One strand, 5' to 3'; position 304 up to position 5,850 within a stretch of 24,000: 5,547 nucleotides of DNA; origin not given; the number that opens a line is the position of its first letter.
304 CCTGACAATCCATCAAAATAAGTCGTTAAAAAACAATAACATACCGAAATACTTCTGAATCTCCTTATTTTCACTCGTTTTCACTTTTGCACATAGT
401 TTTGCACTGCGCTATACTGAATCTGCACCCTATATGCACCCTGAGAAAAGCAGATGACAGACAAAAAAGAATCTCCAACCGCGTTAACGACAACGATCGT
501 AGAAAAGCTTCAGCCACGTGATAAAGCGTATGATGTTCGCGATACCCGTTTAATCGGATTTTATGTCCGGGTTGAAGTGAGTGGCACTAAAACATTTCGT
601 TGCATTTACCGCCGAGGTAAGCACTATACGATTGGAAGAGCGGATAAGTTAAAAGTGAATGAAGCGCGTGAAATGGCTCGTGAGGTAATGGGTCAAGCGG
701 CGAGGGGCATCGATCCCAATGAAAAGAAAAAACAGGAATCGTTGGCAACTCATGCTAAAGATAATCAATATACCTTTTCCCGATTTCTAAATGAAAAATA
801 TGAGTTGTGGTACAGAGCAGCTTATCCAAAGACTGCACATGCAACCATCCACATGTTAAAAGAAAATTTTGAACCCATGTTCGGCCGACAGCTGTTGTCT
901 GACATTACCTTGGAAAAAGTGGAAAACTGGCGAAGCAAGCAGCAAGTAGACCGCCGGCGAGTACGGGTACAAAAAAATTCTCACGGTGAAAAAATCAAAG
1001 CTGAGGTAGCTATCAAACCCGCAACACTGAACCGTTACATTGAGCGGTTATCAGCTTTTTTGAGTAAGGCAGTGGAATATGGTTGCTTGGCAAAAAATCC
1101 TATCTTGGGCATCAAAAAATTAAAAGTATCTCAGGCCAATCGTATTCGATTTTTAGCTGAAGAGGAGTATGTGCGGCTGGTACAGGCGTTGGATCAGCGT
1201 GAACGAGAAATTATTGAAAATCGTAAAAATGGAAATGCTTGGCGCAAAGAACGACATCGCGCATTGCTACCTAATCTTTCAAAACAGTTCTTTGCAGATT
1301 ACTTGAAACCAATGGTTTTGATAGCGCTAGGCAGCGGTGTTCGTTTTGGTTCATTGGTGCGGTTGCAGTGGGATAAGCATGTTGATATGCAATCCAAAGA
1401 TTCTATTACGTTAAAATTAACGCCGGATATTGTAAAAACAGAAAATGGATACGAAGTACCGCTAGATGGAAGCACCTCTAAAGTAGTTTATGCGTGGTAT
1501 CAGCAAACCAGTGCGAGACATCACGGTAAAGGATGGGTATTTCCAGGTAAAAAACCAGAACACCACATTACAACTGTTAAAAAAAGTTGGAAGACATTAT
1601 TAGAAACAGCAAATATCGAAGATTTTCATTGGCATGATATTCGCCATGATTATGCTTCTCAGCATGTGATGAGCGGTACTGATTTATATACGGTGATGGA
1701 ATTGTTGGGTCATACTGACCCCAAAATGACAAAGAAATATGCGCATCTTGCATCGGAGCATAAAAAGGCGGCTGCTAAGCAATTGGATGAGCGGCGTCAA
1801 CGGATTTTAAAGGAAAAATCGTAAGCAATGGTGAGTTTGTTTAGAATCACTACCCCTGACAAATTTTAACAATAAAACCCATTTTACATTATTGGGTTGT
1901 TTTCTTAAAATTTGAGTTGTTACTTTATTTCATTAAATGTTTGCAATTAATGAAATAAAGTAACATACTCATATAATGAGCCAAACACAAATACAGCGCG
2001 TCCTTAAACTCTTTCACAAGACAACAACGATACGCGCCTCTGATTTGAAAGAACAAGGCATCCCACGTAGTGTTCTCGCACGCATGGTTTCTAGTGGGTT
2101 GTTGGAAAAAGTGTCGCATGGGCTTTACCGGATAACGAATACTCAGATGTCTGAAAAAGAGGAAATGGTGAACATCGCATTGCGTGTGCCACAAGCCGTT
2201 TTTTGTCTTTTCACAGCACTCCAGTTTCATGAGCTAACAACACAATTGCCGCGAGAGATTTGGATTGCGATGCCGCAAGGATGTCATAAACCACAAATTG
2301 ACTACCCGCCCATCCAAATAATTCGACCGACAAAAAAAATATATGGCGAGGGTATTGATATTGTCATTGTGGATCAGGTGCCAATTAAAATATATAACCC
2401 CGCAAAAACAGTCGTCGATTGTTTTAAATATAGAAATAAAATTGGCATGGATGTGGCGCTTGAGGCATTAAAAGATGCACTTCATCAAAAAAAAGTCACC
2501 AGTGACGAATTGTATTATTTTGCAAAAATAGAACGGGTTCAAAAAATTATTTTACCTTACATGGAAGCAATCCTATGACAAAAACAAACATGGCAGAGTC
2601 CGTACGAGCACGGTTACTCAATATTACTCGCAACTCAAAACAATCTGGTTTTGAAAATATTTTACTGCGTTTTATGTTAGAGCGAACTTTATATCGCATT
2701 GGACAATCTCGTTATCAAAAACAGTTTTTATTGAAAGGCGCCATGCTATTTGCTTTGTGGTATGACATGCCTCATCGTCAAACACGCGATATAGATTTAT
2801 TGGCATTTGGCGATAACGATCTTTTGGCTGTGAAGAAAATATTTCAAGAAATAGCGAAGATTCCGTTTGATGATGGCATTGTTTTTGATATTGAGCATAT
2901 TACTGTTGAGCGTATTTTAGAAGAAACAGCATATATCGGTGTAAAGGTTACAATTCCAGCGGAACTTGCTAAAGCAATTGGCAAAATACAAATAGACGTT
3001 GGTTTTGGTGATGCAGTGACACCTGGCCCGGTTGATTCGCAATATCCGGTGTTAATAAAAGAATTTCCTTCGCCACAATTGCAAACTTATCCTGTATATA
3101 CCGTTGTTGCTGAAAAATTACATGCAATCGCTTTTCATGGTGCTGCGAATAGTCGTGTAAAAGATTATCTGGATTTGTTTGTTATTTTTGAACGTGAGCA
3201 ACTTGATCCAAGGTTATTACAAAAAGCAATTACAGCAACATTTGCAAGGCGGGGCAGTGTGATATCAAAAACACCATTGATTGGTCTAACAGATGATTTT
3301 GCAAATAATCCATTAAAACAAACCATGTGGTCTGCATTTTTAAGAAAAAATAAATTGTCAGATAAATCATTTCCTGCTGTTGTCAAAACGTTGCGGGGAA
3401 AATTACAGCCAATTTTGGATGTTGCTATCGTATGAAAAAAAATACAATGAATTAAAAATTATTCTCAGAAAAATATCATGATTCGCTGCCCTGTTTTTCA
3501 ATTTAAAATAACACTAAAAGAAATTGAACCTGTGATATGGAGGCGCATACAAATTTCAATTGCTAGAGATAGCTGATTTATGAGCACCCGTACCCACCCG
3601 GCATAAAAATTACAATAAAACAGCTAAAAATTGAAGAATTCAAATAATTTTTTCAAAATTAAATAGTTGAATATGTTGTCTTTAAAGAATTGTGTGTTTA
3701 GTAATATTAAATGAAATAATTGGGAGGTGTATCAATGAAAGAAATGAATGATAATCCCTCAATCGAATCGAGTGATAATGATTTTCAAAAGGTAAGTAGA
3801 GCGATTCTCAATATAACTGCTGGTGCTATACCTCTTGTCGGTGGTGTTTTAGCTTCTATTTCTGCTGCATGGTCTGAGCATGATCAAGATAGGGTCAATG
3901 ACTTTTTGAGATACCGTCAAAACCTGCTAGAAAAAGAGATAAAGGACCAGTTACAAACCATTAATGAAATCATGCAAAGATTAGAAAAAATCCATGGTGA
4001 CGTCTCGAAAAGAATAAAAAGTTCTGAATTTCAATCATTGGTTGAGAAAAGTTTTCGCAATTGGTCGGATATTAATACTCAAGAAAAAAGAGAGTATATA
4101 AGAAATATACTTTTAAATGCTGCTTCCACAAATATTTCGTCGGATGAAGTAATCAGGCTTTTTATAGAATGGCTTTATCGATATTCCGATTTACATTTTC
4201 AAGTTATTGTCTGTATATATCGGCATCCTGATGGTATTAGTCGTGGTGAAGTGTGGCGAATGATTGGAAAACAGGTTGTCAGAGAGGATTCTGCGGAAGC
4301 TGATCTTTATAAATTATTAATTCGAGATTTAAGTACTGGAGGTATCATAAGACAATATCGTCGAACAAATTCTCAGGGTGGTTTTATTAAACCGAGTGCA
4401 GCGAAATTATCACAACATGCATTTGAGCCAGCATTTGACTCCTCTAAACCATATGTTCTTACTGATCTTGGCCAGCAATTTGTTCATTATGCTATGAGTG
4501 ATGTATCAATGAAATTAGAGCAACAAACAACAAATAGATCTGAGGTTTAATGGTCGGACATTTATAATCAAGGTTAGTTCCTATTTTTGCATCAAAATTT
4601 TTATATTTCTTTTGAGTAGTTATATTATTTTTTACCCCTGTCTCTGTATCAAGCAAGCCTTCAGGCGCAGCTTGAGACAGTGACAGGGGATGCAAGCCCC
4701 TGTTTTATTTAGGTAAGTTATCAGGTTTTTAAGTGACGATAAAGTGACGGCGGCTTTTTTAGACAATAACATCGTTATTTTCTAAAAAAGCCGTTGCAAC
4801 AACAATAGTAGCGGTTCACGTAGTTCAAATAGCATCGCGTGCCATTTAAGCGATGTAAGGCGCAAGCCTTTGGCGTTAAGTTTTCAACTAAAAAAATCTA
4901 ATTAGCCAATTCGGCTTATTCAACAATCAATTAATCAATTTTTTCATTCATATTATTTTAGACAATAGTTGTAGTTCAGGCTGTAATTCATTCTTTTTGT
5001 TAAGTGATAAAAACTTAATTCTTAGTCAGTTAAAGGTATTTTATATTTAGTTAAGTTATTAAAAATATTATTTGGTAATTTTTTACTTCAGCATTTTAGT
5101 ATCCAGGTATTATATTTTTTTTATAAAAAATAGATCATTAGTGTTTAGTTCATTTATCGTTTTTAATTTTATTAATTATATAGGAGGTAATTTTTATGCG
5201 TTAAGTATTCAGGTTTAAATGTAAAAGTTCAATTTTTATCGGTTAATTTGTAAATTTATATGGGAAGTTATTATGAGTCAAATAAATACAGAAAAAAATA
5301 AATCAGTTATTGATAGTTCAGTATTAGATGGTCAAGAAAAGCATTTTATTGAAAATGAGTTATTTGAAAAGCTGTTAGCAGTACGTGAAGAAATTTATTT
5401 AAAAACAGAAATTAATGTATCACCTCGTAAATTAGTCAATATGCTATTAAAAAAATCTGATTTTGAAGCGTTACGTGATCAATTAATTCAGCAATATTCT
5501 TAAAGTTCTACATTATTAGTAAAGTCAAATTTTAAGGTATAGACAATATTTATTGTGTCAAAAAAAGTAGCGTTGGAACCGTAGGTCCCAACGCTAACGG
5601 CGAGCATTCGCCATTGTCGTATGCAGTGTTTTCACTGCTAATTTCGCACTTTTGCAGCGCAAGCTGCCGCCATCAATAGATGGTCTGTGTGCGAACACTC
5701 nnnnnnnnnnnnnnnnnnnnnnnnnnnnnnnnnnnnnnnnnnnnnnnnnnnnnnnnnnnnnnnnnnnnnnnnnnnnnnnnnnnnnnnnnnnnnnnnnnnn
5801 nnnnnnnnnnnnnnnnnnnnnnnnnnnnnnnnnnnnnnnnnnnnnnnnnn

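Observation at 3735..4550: Orphan 271-aa protein beside AbiE in a tRNA-Pro island: candidate single-gene defence/Abi factor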

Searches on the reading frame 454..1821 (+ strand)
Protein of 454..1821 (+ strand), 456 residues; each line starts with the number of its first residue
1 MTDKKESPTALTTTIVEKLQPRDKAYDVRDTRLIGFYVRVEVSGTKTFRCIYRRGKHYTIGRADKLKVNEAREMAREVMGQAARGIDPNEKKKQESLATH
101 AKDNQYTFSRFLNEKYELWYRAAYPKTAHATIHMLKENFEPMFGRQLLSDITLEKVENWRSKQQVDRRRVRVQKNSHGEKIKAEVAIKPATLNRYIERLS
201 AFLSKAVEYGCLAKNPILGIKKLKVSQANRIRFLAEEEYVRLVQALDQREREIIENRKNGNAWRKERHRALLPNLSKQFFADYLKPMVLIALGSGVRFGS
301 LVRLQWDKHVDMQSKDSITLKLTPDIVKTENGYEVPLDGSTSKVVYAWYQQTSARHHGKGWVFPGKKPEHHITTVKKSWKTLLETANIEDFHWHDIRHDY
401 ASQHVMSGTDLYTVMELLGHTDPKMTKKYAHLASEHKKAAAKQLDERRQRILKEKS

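Call 4: search_protein_families(library=pfam, proteins=[window:454-1821:+], max_evalue=1)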
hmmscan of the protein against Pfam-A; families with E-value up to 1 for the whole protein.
window:454-1821:+ (456 aa): 6 families
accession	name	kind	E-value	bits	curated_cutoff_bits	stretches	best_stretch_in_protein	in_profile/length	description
PF00589.27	Phage_integrase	-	7.4e-25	88.1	27.1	1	270-435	10-171/172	Phage integrase family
PF13356.12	Arm-DNA-bind_3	-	3e-16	59.8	27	1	11-95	1-83/83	Arm DNA-binding domain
PF24624.1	Int_N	-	0.07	14.3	27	1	182-224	57-100/100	Phage integrase, N-terminal domain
PF13102.12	Phage_int_SAM_5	-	0.078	13.8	22.3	1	187-217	63-93/98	Phage integrase SAM-like domain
PF14659.12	Phage_int_SAM_3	-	0.12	13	22.6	1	124-162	18-56/58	Phage integrase, N-terminal SAM-like domain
PF01956.21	EMC3_TMCO1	-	0.74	10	27.1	0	237-292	44-99/169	Integral membrane protein EMC3/TMCO1-like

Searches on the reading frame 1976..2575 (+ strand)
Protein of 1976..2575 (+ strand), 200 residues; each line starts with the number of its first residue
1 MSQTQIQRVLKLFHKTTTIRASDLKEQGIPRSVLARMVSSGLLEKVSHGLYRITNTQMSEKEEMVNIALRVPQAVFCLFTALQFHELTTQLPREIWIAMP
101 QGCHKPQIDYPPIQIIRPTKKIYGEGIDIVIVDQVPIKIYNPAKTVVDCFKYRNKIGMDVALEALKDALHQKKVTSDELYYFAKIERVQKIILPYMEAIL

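Call 4: search_protein_families(library=pfam, proteins=[window:1976-2575:+], max_evalue=1)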
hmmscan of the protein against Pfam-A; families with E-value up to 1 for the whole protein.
window:1976-2575:+ (200 aa): 4 families
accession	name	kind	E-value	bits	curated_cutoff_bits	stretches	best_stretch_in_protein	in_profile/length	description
PF13338.12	AbiEi_4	-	2.2e-09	37.7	25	1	7-54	1-49/49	Transcriptional regulator, AbiEi antitoxin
PF17194.10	AbiEi_3_N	-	8.5e-06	26.2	26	1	3-84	2-84/93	Transcriptional regulator, AbiEi antitoxin N-terminal domain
PF08672.17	ANAPC2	-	0.011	16.6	23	1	1-53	12-60/60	Anaphase promoting complex (APC) subunit 2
PF11732.13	Thoc2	-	0.13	12.7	27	1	139-172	23-56/76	Transcription- and export-related complex subunit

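Call 5: search_protein_families(library=padloc, proteins=[window:1976-2575:+], max_evalue=1)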
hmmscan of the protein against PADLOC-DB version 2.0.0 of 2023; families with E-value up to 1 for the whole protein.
window:1976-2575:+ (200 aa): 37 families (the best 25 are shown)
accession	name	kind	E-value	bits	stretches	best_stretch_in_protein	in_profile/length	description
PDLC02265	AbiEi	-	3.6e-81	269.6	1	4-199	2-197/198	AbiEi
PDLC02283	AbiEi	-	7e-80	265.5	1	2-199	3-200/201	AbiEi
PDLC02225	AbiEi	-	2.8e-63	211.2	1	5-199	6-194/198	AbiEi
PDLC02239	AbiEi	-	2.2e-39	133.2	1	16-199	9-193/195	AbiEi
PDLC02275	AbiEi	-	5.1e-37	125.7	1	14-199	8-183/184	AbiEi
PDLC02263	AbiEi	-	2.7e-32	110.5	1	4-198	48-243/244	AbiEi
PDLC02245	AbiEi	-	6.6e-31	105.5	1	12-199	6-193/194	AbiEi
PDLC02254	AbiEi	-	2.2e-25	87.5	1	8-195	7-191/197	AbiEi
PDLC02248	AbiEi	-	3.4e-25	86.9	1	6-191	4-189/198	AbiEi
PDLC02228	AbiEi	-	7.8e-21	72.4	1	21-186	43-192/216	AbiEi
PDLC02249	AbiEi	-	7.4e-18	63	1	22-184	22-174/184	AbiEi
PDLC02267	AbiEi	-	1.2e-15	55.6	1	30-184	37-183/252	AbiEi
PDLC02238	AbiEi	-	2.4e-12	45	1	33-166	17-144/180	AbiEi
PDLC02260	AbiEi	-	2.5e-10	38.3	1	17-105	16-105/131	AbiEi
PDLC02231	AbiEi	-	6e-10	37.3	1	25-64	27-66/280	AbiEi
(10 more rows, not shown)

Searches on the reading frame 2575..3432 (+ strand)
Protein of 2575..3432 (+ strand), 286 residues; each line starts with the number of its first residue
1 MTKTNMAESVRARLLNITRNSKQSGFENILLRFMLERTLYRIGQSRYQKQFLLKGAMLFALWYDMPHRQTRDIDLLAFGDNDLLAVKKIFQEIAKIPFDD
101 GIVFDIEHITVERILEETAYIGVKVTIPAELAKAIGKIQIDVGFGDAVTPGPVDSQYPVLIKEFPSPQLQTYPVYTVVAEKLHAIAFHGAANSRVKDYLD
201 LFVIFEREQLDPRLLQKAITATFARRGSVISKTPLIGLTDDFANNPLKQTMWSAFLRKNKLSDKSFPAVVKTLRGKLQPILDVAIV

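Call 4: search_protein_families(library=pfam, proteins=[window:2575-3432:+], max_evalue=1)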
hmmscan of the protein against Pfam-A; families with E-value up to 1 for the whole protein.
window:2575-3432:+ (286 aa): 2 families
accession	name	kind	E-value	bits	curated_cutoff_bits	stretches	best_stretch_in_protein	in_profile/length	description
PF08843.17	AbiEii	-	6e-47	161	22.5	1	37-268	1-234/238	Nucleotidyl transferase AbiEii toxin, Type IV TA system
PF14907.12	NTP_transf_5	-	0.0017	18.4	31.2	1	16-92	41-115/249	Uncharacterised nucleotidyltransferase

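Call 5: search_protein_families(library=padloc, proteins=[window:2575-3432:+], max_evalue=1)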
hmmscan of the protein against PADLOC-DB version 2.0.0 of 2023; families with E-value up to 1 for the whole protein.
window:2575-3432:+ (286 aa): 18 families
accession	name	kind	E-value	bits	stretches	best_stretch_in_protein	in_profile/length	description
PDLC02288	AbiEii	-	5.4e-90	299.2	1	4-278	8-272/294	AbiEii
PDLC02312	AbiEii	-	3.9e-88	293.4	1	4-281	6-282/299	AbiEii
PDLC02319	AbiEii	-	5.5e-38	129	1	37-279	5-234/241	AbiEii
PDLC02291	AbiEii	-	1.8e-34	117.5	1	2-261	11-248/310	AbiEii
PDLC02326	AbiEii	-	1.4e-25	87.8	1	4-134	3-125/133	AbiEii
PDLC02314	AbiEii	-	1.4e-18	65.2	1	5-227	8-225/290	AbiEii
PDLC02320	AbiEii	-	5.1e-17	60.2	1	142-259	2-120/147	AbiEii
PDLC02329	AbiEii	-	5.8e-14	50.1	1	26-227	31-231/294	AbiEii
PDLC02304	AbiEii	-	1.4e-11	42.9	1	33-231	25-214/260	AbiEii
PDLC02301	AbiEii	-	1.4e-11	42.5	1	39-268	52-263/291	AbiEii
PDLC02311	AbiEii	-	1.3e-10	39.5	1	23-282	15-262/283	AbiEii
PDLC02295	AbiEii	-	9.9e-10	36.2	1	49-227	39-213/261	AbiEii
PDLC02300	AbiEii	-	6.5e-09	33.6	1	34-274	24-250/259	AbiEii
PDLC02308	AbiEii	-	9.2e-09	33.4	1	35-222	15-205/279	AbiEii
PDLC02306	AbiEii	-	2.5e-08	31.9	2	30-92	19-81/280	AbiEii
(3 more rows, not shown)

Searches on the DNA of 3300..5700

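Call 94: search_rna_families(source=window, start=3300, end=5700, threshold=evalue, max_evalue=0.1)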
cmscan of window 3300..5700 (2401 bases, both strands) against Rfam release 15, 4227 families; matches with E-value up to 0.1: 0.
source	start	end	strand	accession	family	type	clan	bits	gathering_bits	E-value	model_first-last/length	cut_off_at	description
